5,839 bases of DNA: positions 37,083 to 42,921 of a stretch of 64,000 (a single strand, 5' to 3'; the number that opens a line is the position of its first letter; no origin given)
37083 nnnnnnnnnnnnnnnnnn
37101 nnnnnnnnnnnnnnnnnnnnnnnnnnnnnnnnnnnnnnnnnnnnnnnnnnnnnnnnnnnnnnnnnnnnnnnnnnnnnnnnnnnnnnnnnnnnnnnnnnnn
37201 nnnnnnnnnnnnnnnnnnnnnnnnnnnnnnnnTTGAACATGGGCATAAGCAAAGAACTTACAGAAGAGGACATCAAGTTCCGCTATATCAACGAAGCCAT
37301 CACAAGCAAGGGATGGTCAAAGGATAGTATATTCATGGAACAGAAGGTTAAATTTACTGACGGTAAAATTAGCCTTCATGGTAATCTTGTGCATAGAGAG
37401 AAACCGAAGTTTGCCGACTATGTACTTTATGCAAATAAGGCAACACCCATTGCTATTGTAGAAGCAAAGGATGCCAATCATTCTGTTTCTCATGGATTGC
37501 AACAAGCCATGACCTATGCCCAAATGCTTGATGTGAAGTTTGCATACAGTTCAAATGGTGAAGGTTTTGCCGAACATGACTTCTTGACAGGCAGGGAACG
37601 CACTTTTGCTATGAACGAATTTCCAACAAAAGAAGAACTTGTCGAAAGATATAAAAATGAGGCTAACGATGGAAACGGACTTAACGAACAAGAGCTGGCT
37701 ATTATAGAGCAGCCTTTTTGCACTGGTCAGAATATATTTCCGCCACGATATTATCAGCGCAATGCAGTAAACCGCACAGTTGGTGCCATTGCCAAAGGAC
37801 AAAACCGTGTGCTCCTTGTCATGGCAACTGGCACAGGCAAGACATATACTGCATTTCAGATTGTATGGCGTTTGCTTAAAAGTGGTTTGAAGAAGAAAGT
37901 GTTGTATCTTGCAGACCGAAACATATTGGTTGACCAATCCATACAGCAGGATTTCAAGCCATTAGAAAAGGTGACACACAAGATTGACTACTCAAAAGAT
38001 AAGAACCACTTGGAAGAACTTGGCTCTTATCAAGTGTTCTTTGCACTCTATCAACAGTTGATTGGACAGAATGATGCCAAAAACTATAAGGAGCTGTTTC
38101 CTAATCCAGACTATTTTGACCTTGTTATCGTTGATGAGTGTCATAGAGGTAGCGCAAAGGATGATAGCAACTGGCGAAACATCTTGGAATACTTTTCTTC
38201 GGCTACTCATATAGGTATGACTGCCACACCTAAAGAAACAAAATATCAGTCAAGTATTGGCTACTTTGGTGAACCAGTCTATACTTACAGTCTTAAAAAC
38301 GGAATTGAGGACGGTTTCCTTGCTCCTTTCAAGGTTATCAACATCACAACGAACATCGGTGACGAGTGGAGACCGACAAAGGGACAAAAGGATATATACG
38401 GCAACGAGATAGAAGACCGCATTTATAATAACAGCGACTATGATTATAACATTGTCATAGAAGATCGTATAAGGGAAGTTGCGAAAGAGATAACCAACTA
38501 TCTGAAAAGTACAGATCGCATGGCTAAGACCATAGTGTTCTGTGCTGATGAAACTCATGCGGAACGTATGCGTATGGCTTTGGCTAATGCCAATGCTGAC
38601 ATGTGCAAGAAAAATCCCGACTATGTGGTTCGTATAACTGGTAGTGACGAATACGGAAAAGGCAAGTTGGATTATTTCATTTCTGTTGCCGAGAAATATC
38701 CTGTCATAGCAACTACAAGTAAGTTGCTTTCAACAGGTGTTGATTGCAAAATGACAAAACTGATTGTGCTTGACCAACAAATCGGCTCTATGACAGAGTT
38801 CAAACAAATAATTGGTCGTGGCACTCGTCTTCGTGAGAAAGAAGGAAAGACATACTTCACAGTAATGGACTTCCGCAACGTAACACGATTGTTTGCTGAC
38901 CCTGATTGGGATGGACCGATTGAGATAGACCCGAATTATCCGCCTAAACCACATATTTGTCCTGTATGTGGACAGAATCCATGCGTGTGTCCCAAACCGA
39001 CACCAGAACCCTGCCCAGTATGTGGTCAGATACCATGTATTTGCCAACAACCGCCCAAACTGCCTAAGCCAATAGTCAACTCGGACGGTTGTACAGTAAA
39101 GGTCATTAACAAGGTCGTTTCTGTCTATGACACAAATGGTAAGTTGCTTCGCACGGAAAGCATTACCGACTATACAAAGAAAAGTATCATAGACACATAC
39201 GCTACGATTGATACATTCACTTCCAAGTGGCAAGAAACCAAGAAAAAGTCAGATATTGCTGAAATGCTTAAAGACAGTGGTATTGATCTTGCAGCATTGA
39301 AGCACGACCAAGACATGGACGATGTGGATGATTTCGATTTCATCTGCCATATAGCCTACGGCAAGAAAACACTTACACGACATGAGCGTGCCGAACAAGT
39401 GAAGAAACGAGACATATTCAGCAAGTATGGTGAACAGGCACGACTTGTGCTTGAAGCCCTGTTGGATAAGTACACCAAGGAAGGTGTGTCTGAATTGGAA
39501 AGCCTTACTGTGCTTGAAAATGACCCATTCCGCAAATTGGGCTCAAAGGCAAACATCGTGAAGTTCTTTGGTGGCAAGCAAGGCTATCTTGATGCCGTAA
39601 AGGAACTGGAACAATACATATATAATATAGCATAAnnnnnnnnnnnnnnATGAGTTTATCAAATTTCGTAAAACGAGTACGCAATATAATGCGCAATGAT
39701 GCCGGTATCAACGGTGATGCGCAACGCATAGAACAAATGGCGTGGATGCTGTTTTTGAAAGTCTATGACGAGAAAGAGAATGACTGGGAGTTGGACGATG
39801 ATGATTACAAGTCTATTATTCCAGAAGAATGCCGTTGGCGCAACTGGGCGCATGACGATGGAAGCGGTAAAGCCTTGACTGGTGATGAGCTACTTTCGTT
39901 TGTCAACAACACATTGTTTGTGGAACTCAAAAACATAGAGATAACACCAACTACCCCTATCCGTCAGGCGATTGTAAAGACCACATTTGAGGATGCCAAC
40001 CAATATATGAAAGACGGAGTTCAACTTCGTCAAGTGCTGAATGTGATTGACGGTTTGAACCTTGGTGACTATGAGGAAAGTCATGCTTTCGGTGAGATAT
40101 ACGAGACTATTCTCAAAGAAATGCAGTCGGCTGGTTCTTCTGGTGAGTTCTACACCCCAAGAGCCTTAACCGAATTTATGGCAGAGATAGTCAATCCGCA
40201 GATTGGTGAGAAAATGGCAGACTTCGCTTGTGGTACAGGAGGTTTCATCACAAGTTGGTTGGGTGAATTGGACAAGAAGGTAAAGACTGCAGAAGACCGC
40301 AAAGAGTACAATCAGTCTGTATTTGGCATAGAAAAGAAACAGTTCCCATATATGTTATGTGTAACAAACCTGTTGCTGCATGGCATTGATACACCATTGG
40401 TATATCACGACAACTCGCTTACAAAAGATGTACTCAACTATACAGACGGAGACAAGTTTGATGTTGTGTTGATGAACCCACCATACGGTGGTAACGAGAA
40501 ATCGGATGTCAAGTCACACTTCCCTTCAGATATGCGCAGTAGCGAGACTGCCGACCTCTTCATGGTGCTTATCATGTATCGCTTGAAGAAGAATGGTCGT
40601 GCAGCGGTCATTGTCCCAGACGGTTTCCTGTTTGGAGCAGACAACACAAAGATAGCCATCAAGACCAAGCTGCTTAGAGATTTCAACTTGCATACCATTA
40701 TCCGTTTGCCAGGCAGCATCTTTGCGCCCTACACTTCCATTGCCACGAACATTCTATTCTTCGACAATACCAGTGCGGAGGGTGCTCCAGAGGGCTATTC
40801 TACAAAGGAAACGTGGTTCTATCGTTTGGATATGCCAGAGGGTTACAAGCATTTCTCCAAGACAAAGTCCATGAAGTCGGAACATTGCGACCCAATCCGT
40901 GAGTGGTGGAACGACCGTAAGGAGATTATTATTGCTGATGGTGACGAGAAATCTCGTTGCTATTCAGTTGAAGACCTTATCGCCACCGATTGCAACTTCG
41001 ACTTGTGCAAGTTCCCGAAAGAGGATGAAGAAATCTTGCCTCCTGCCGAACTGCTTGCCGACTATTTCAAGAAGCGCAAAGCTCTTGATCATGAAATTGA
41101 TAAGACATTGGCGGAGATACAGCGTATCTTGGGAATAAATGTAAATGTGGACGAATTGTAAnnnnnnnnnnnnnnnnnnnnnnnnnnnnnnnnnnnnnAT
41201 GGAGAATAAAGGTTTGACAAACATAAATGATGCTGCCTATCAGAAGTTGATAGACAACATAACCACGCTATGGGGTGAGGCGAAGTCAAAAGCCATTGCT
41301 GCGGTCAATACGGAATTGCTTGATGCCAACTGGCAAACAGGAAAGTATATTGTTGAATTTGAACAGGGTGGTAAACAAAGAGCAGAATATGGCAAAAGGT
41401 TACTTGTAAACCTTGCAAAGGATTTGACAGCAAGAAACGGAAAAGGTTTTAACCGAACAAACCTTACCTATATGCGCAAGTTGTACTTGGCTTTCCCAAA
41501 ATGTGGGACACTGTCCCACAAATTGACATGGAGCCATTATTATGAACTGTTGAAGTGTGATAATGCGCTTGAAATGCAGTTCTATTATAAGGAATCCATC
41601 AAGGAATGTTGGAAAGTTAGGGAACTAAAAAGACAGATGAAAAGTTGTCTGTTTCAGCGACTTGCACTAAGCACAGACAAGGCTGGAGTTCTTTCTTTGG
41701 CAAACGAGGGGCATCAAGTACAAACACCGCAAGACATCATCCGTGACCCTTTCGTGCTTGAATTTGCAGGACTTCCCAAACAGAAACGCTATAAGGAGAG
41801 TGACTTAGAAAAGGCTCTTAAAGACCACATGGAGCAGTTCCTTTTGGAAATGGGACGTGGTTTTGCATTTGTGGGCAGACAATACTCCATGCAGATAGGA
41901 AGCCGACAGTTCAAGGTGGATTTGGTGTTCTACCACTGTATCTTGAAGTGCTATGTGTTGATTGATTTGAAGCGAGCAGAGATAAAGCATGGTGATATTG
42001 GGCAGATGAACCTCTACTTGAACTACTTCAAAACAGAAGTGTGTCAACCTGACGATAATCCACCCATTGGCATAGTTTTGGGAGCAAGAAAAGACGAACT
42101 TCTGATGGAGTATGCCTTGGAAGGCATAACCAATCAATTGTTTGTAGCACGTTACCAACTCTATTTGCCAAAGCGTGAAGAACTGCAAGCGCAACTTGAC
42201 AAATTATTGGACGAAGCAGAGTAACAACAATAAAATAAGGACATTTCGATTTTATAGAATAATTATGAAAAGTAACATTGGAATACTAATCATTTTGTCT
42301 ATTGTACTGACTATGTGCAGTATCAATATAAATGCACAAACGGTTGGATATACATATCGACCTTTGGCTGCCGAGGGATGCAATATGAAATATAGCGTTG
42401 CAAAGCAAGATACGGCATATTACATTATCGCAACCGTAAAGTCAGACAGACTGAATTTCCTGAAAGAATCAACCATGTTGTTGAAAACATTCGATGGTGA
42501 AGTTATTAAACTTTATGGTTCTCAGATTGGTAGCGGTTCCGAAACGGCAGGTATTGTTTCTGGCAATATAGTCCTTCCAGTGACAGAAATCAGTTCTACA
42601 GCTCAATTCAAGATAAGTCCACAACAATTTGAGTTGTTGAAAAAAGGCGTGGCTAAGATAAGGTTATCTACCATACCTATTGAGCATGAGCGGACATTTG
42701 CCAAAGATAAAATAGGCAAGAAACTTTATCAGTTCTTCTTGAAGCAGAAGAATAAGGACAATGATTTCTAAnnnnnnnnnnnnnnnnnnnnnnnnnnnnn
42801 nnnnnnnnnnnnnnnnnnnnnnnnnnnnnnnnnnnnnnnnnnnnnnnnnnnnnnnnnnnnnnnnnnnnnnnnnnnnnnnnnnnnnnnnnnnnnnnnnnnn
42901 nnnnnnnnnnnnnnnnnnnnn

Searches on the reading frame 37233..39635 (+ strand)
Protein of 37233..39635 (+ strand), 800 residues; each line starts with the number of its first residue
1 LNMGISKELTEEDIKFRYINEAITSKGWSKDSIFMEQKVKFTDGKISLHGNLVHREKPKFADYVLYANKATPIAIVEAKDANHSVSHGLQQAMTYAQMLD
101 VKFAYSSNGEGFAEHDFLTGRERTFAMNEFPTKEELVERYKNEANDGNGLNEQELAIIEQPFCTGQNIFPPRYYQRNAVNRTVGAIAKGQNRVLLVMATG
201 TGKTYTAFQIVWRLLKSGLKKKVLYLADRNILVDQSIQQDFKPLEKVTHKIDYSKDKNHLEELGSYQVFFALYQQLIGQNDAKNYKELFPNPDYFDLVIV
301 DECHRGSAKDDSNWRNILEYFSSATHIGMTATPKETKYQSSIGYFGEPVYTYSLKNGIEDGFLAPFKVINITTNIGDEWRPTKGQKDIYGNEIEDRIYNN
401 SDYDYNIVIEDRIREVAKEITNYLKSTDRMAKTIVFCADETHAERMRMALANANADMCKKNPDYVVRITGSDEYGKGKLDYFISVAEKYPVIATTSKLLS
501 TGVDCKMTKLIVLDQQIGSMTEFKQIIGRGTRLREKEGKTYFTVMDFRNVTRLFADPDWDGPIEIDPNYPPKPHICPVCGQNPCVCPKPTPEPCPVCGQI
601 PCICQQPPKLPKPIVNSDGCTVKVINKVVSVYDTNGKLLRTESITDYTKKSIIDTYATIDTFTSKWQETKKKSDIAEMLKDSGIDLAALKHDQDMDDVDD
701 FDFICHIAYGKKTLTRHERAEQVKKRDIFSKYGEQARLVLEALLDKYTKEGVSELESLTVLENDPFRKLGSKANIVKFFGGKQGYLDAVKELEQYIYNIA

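Call 4: search_protein_families(library=pfam, proteins=[window:37233-39635:+])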
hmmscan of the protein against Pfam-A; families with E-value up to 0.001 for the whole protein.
window:37233-39635:+ (800 aa): 9 families
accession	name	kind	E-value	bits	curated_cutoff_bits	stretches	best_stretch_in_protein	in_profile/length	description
PF04851.21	ResIII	-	6.2e-43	147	22.5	1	170-334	3-163/164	Type III restriction enzyme, res subunit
PF08463.15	EcoEI_R_C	-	9.5e-33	114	24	1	642-797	1-163/163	EcoEI R protein C-terminal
PF18766.7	SWI2_SNF2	-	3.9e-21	76.1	26.7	1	174-366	1-188/221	SWI2/SNF2 ATPase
PF00270.35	DEAD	-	4.2e-14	53.1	26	1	177-336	6-163/167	DEAD/DEAH box helicase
PF13588.12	HSDR_N_2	-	1.9e-08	34.8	25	1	11-131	2-110/110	Type I restriction enzyme R protein N terminus (HSDR_N)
PF04313.20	HSDR_N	-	3.3e-05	24.3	25.1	1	55-119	122-194/198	Type I restriction enzyme R protein N terminus (HSDR_N)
PF00176.29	SNF2-rel_dom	-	0.00043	19.9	24.9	0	174-335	1-165/290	SNF2-related domain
PF25199.1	nSTAND_NTPase5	-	0.00045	20.5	34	0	168-237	14-87/145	Novel STAND NTPase 5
PF09848.15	SLFN-g3_helicase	-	0.00088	19.1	24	0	199-312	10-97/354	Schlafen group 3, DNA/RNA helicase domain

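Call 56: search_protein_families(library=ncbifam, proteins=[window:37233-39635:+], max_evalue=0.00001)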
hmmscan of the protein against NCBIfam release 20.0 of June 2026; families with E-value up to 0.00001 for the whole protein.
window:37233-39635:+ (800 aa): 5 families
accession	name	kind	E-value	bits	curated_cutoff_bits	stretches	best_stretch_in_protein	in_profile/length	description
NF046051.1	restrict_EcoAI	equivalog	0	1086.6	550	1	9-798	1-768/768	EcoAI/FtnUII family type I restriction enzme subunit R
NF008521.0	PRK11448.1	equivalog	1.6e-66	225.1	729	2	125-550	377-817/1123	type I restriction-modification system endonuclease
NF053632.1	heli_RadD_YejH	equivalog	6e-22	77.6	720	1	172-580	4-386/573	DNA repair helicase RadD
TIGR04095.1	dnd_restrict_1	equivalog_domain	1.6e-15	57.1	600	1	170-547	8-395/451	DNA phosphorothioation system restriction enzyme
NF010337.0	PRK13766.1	equivalog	7.4e-06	24.3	610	0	166-335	12-175/781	Hef nuclease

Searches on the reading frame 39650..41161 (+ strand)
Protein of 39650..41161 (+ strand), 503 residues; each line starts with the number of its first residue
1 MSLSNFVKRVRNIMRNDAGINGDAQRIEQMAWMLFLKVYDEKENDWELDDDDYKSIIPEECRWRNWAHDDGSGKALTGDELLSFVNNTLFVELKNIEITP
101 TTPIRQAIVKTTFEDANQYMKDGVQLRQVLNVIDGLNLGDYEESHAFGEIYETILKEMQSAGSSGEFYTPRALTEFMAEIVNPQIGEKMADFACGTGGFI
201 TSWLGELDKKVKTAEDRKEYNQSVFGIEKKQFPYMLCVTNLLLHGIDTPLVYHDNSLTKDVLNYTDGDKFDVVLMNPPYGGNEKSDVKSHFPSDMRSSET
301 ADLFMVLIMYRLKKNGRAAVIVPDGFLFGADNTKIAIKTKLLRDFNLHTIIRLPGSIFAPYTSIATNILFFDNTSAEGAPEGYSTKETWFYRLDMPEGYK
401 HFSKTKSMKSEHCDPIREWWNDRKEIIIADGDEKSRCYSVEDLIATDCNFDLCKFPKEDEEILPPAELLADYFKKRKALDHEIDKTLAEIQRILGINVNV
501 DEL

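Call 4: search_protein_families(library=pfam, proteins=[window:39650-41161:+])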
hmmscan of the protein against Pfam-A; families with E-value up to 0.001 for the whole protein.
window:39650-41161:+ (503 aa): 4 families
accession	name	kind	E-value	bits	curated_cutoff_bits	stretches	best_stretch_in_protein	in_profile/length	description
PF02384.22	N6_Mtase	-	5e-62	210.4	20.4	1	144-455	3-302/311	N-6 DNA Methylase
PF12161.14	HsdM_N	-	1.2e-11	45.8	24.5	1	3-131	1-133/135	HsdM N-terminal domain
PF07669.17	Eco57I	-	1.3e-11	45.4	25.3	1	247-353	49-165/171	Eco57I restriction-modification methylase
PF05175.20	MTS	-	0.00011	22.4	23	0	174-284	20-113/170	Methyltransferase small domain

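Call 56: search_protein_families(library=ncbifam, proteins=[window:39650-41161:+], max_evalue=0.00001)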
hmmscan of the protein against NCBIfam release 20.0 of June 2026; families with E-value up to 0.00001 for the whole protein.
window:39650-41161:+ (503 aa): 4 families
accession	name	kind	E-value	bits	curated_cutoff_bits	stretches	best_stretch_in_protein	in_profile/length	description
TIGR00497.1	hsdM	equivalog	1.8e-28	99.6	242.75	1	125-425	156-460/515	type I restriction-modification system subunit M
NF047738.1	antiphage_MADS2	equivalog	3.7e-22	78.4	720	1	147-222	294-368/654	methylation-associated defense system DNA methyltransferase MAD2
TIGR02987.1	met_A_Alw26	exception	4.7e-10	38.8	353.5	1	164-281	3-124/523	Alw26I/Eco31I/Esp3I family type II restriction adenine-specific DNA-methyltransferase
NF033452.1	BREX_1_MTaseX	exception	4.1e-06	24.9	500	1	268-374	506-617/1210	BREX-1 system adenine-specific DNA-methyltransferase PglX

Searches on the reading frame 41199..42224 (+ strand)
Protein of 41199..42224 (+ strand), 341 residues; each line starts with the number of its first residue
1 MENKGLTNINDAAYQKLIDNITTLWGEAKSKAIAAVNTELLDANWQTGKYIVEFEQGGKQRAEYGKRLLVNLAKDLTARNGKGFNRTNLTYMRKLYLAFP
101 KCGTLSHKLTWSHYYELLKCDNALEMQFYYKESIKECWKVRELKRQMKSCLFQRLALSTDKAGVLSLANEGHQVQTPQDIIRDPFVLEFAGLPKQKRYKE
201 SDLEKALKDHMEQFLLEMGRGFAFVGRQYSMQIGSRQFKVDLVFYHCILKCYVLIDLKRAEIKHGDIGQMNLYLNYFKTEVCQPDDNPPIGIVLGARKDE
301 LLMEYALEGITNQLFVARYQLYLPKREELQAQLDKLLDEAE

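Call 4: search_protein_families(library=pfam, proteins=[window:41199-42224:+])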
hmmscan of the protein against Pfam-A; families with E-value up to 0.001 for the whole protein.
window:41199-42224:+ (341 aa): 2 families
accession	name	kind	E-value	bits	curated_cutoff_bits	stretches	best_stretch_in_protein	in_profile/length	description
PF06250.17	YhcG_C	-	4.4e-61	205.7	32.5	1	178-333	1-156/157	YhcG PDDEXK nuclease domain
PF17761.7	DUF1016_N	-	1.2e-42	145.7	32.8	1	21-154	2-137/137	DUF1016 N-terminal domain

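Call 56: search_protein_families(library=ncbifam, proteins=[window:41199-42224:+], max_evalue=0.00001)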
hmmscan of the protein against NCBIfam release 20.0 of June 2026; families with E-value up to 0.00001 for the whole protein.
window:41199-42224:+ (341 aa): 0 families

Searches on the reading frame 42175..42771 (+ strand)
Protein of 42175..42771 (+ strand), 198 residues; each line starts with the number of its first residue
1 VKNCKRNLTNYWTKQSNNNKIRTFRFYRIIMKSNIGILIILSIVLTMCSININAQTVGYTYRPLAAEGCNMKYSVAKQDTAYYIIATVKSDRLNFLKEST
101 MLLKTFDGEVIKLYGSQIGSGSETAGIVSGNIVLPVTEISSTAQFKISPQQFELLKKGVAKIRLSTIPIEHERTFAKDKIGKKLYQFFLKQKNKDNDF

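Call 4: search_protein_families(library=pfam, proteins=[window:42175-42771:+])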
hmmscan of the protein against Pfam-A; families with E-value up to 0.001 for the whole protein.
window:42175-42771:+ (198 aa): 0 families

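Call 56: search_protein_families(library=ncbifam, proteins=[window:42265-42771:+], max_evalue=0.00001)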
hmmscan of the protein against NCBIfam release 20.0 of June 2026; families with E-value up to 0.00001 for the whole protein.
window:42265-42771:+ (168 aa): 0 families
